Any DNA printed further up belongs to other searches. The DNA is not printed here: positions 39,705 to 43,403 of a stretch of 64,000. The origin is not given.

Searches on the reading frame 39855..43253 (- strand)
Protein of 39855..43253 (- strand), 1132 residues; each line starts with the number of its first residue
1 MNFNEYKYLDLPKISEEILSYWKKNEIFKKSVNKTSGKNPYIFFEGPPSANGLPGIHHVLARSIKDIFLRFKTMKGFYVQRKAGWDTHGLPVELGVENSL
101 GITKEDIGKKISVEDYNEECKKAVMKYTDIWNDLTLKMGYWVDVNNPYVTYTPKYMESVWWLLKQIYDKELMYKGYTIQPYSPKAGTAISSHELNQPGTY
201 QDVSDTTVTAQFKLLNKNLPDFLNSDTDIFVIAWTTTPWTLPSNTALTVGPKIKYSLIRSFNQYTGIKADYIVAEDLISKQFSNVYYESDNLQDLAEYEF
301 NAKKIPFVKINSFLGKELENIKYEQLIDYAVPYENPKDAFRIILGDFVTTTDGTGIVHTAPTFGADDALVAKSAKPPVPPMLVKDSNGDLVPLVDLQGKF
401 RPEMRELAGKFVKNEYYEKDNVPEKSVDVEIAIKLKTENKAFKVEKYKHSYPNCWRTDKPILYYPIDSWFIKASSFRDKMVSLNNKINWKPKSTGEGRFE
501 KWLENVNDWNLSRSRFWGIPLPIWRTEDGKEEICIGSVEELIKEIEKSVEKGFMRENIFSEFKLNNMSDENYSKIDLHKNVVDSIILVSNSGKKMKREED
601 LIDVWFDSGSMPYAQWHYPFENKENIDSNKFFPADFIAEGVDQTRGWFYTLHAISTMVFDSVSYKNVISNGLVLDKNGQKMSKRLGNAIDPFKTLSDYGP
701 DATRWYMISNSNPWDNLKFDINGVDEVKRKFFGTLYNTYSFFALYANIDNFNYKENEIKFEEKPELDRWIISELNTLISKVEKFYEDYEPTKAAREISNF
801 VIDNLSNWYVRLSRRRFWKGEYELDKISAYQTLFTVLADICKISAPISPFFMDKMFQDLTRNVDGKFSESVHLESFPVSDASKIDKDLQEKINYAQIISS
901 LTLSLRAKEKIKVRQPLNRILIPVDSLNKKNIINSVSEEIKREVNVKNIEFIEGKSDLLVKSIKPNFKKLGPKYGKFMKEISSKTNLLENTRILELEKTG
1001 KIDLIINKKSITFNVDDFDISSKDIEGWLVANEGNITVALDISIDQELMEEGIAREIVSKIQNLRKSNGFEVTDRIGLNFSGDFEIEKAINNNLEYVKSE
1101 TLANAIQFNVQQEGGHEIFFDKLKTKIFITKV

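Call 55: search_protein_families(library=pfam, proteins=[window:39855-43253:-], max_evalue=0.00001)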
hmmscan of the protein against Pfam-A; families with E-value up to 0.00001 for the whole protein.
window:39855-43253:- (1132 aa): 4 families
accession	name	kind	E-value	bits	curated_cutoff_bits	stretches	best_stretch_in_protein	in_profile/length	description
PF00133.28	tRNA-synt_1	-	2.1e-124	415.9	22.7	1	18-718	2-412/414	tRNA synthetases class I (I, L, M and V)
PF19302.4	DUF5915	-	1.5e-54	185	27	1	939-1132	3-195/195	Domain of unknown function (DUF5915)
PF08264.19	Anticodon_1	-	6.6e-31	107.6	25.1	1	767-918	1-145/148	Anticodon-binding domain of tRNA ligase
PF09334.17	tRNA-synt_1g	-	6.9e-13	48.5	20.1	0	663-723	311-370/391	tRNA synthetases class I (M)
